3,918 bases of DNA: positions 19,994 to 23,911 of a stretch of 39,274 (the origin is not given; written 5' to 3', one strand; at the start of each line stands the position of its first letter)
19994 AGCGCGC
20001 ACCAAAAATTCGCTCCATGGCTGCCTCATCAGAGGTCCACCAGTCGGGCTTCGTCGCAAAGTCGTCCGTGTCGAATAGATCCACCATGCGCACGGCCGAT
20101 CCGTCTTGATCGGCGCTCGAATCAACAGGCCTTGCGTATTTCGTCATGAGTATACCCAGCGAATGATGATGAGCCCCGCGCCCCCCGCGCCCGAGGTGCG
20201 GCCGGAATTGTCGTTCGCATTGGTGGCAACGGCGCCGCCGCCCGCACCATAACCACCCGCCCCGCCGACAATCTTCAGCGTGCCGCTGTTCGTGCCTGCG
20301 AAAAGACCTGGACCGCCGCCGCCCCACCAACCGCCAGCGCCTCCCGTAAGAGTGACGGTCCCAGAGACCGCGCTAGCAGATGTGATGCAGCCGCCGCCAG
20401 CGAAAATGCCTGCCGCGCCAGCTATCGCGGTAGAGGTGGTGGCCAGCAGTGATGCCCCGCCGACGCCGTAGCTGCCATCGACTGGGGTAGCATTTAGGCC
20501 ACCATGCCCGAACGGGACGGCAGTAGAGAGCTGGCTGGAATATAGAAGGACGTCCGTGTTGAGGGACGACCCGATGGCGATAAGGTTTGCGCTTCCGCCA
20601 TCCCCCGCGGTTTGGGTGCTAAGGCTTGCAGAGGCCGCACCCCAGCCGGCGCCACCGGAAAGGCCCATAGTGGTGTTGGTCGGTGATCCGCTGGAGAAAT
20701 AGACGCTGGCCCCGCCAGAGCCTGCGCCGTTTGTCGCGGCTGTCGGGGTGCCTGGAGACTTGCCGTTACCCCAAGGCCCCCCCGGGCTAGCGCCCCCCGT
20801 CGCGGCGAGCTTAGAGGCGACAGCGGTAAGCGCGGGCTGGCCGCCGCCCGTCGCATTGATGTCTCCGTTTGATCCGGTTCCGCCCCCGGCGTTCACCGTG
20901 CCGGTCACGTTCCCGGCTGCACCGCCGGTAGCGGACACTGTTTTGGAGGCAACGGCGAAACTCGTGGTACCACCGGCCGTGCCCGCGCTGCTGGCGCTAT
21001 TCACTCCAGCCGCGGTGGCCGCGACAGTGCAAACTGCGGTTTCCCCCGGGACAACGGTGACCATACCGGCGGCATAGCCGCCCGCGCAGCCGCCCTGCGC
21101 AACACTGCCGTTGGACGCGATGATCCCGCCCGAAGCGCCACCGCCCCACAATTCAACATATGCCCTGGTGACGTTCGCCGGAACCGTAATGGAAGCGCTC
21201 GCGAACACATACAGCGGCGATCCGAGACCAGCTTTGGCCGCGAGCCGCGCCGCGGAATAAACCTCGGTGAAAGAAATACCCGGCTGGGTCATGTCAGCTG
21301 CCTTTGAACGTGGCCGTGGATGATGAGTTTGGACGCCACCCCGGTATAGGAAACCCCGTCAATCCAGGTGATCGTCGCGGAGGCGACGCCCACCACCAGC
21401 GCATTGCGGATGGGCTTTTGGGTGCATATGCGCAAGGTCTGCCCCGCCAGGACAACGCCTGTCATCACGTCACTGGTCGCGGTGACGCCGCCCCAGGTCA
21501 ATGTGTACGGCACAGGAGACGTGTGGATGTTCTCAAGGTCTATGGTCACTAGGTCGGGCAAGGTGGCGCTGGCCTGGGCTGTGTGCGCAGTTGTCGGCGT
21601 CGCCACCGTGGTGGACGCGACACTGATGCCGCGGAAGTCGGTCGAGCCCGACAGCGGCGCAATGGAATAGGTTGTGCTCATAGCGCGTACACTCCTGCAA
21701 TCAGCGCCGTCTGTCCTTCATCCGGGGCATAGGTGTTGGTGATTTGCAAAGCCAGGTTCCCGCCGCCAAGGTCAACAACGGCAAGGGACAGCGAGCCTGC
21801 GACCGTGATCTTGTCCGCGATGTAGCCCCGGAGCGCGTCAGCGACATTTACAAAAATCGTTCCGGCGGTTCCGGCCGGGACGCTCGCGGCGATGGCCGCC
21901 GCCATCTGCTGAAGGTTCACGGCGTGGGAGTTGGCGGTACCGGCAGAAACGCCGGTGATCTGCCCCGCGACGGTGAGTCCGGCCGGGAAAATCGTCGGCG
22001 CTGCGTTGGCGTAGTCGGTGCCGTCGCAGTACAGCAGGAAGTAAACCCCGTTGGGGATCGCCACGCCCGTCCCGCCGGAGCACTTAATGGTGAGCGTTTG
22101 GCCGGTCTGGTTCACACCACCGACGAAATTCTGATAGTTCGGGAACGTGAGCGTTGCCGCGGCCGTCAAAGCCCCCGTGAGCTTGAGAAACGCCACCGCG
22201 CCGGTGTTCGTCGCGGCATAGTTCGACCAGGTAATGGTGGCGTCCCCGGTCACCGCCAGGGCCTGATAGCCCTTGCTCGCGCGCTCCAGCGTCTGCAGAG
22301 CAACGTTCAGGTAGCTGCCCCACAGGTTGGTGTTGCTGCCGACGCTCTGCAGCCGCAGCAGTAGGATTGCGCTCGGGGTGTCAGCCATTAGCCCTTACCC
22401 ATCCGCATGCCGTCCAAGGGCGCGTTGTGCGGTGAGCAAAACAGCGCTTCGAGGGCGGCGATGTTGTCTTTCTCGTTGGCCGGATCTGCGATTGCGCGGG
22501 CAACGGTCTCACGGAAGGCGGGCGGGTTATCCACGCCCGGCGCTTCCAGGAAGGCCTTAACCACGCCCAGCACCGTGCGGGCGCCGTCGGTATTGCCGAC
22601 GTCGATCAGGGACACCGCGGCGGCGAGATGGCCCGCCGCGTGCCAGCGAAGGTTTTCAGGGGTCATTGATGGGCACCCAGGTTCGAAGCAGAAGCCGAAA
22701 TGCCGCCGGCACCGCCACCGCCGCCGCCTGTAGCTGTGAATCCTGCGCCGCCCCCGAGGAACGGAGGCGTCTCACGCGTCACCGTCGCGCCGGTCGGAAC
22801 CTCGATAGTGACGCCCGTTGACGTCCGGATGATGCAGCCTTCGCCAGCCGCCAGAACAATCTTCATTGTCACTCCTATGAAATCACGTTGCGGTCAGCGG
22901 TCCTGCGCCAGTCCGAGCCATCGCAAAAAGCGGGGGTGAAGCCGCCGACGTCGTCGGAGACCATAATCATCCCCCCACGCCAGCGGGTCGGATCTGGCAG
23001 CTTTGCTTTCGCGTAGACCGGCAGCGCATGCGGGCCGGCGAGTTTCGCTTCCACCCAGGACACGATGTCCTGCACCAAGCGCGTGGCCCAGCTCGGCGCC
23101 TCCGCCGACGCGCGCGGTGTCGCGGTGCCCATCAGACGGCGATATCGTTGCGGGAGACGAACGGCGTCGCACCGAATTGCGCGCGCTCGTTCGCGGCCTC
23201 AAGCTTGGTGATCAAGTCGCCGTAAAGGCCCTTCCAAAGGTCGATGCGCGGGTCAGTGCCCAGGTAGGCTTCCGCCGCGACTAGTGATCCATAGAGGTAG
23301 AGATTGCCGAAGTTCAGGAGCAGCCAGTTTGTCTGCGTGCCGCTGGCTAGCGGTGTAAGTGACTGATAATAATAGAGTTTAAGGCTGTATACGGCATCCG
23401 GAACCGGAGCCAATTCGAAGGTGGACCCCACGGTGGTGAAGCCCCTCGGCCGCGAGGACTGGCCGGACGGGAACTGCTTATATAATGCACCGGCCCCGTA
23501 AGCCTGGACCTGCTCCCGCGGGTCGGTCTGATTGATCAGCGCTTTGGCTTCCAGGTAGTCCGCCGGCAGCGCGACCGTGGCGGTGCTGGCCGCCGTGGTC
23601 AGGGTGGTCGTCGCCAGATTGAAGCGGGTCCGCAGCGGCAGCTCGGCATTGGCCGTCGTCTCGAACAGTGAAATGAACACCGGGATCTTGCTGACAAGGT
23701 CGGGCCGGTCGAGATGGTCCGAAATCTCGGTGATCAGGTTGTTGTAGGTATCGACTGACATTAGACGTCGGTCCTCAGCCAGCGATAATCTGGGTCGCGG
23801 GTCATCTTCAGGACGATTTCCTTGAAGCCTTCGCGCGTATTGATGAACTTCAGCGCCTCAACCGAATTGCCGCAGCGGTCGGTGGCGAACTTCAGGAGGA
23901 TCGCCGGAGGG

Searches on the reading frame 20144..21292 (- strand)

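Call 11: search_protein_families(library=pfam, proteins=[window:20144-21292:-], max_evalue=0.01)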
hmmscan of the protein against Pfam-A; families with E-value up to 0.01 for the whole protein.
window:20144-21292:- (382 aa): 1 family
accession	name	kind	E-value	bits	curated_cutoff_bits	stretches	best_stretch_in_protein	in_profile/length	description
PF21722.4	Gly_rich_2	-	5.4e-06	27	24.3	1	34-234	7-201/226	Glycine-rich domain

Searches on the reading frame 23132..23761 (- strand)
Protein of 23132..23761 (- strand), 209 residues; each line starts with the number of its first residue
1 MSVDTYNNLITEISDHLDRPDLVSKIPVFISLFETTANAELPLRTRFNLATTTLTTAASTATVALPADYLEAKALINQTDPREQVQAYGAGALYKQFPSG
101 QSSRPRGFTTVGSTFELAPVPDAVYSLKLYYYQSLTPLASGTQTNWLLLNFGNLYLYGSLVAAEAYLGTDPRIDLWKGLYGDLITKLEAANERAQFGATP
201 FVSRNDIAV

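Call 11: search_protein_families(library=pfam, proteins=[window:23132-23761:-], max_evalue=0.01)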
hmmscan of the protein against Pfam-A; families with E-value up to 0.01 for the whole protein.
window:23132-23761:- (209 aa): 1 family
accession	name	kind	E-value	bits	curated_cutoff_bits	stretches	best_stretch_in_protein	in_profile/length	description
PF24175.2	SU10_adaptor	-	1.9e-24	87.6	27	1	5-193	2-186/194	SU10 adaptor protein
